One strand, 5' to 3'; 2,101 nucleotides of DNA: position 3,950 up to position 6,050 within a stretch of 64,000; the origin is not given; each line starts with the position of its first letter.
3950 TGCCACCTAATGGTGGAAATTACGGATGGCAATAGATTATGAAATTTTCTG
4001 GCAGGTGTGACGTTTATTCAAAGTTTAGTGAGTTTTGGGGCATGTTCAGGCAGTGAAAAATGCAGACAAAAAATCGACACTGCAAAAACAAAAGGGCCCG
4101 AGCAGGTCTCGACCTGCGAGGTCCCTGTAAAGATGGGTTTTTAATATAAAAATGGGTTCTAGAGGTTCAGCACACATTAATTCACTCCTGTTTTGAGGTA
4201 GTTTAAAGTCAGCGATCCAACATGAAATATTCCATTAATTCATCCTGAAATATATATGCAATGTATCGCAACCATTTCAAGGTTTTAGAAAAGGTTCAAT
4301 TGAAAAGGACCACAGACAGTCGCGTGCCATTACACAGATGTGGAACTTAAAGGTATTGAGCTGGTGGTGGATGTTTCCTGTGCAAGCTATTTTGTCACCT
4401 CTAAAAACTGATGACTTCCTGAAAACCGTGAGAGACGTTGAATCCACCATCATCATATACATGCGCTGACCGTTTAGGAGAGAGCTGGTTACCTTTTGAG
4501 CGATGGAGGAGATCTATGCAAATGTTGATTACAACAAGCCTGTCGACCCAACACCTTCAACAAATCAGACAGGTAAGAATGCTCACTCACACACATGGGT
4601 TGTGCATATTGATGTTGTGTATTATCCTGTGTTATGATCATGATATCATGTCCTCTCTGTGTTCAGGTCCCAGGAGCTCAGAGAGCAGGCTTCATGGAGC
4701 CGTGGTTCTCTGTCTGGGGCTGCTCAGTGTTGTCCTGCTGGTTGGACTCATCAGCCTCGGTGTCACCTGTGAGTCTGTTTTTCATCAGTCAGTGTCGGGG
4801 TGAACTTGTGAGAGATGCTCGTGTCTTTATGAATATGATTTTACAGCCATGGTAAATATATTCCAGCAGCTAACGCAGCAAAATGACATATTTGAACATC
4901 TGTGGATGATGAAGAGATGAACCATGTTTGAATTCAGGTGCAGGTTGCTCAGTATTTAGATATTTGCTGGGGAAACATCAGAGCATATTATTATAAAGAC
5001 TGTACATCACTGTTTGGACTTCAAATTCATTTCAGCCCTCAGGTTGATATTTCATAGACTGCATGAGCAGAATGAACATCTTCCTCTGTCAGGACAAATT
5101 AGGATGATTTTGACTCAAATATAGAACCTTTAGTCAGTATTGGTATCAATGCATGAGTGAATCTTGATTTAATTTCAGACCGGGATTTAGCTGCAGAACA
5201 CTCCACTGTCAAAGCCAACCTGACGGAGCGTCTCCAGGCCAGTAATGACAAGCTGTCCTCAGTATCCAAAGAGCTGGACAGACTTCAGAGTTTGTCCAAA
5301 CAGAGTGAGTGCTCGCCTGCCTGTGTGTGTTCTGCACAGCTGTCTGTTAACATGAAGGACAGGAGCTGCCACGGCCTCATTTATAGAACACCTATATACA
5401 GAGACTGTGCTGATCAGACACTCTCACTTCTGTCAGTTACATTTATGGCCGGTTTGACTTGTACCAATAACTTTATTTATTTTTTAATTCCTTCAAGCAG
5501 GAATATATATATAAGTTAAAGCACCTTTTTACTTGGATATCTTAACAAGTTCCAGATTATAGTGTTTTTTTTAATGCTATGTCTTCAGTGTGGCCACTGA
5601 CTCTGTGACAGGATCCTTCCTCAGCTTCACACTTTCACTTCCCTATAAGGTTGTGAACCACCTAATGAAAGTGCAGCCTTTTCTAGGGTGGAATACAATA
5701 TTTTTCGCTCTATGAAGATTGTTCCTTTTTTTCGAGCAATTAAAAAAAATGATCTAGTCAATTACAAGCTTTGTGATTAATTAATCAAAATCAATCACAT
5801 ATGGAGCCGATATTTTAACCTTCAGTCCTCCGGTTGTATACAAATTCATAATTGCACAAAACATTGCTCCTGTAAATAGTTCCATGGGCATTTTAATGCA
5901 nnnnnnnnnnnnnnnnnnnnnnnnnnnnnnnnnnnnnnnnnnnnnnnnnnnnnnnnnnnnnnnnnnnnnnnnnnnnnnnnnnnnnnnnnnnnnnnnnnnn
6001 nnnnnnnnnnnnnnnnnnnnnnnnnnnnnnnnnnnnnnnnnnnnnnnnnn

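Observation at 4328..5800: The 5' module (exons 1-3 plus flanks) is near-identical between the older paralogs B and C, while their CRD exons have diverged, a mosaic or gene-conversion signature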

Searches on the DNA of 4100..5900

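Call 52: search_rna_families(source=window, start=4100, end=5900, threshold=evalue, max_evalue=1)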
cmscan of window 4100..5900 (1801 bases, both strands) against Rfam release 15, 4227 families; matches with E-value up to 1: 2.
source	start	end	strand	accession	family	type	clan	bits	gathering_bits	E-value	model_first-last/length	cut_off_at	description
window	4949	5046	-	RF02779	PepN_thermometer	Cis-reg; thermoregulator;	-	21.8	83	0.55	1-136/136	no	PepN 5' UTR thermometer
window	5423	5506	-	RF02991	GP20-a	Cis-reg;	-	21.4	47.2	0.87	1-97/97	no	GP20-a RNA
